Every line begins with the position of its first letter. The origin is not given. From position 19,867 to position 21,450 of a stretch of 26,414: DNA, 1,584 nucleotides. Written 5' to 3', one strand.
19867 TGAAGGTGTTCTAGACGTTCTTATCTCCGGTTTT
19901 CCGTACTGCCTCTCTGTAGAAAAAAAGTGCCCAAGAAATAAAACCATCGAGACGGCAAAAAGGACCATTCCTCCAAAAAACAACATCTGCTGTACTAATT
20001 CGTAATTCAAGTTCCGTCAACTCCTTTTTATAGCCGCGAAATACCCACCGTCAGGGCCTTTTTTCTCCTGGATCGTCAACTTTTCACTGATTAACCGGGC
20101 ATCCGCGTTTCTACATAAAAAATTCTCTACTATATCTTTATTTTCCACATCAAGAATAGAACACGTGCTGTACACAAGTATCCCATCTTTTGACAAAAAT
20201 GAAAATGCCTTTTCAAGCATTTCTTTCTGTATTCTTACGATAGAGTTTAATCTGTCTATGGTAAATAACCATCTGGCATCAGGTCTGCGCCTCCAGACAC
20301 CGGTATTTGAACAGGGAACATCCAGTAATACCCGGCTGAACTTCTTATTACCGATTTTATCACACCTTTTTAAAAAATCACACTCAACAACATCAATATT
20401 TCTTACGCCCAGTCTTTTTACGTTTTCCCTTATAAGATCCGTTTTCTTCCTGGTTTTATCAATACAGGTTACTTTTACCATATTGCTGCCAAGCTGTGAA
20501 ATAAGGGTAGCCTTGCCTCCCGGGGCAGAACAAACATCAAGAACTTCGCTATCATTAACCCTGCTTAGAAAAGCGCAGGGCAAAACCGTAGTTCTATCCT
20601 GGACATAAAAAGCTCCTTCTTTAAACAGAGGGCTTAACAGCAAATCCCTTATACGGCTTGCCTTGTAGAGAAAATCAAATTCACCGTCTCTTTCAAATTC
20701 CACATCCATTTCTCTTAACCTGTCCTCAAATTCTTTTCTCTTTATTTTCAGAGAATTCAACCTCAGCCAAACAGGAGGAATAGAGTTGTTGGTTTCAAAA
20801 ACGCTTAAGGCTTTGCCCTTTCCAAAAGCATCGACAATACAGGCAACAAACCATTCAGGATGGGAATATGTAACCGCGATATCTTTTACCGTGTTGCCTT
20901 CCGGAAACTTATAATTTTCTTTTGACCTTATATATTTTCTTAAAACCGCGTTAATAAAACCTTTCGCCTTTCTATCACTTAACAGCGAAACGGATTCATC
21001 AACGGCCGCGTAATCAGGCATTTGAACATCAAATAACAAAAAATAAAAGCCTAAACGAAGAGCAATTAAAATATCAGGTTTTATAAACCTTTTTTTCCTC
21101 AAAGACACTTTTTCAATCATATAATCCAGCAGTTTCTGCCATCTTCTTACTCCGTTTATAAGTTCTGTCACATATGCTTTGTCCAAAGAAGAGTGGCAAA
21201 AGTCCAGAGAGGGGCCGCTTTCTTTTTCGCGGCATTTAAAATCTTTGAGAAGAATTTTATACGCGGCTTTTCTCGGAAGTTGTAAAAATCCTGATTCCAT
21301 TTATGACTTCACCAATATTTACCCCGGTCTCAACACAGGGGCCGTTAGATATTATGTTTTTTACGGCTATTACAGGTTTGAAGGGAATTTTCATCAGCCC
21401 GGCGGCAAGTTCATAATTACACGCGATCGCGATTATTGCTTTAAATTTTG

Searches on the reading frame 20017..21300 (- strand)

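Call 8: search_protein_families(library=pfam, proteins=[window:20017-21300:-], max_evalue=0.01)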
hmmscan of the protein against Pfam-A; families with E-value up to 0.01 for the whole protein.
window:20017-21300:- (427 aa): 9 families
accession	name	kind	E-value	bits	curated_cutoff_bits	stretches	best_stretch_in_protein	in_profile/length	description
PF01189.24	Methyltr_RsmB-F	-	4.9e-45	154.1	27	1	244-410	3-169/199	16S rRNA methyltransferase RsmB/F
PF01029.23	NusB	-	7.1e-18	65.7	23.1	1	37-125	41-133/133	NusB family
PF22458.1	RsmF-B_ferredox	-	3.7e-11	43.4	27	1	147-205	1-58/74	Methyltr_RsmF/B-like, ferredoxin-like domain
PF13847.12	Methyltransf_31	-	8e-07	29.3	27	1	250-384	4-116/145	Methyltransferase domain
PF01728.25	FtsJ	-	0.00024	21.5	24.1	1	249-379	21-139/181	FtsJ-like methyltransferase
PF09445.16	Methyltransf_15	-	0.00027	21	22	1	253-328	4-79/165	RNA cap guanine-N2 methyltransferase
PF17125.10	Methyltr_RsmF_N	-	0.00047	21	34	1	148-235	2-85/86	N-terminal domain of 16S rRNA methyltransferase RsmF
PF03602.21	Cons_hypoth95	-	0.00056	20.1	24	1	247-330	39-123/182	Conserved hypothetical protein 95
PF13649.12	Methyltransf_25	-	0.0015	19.6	27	1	253-323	1-67/97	Methyltransferase domain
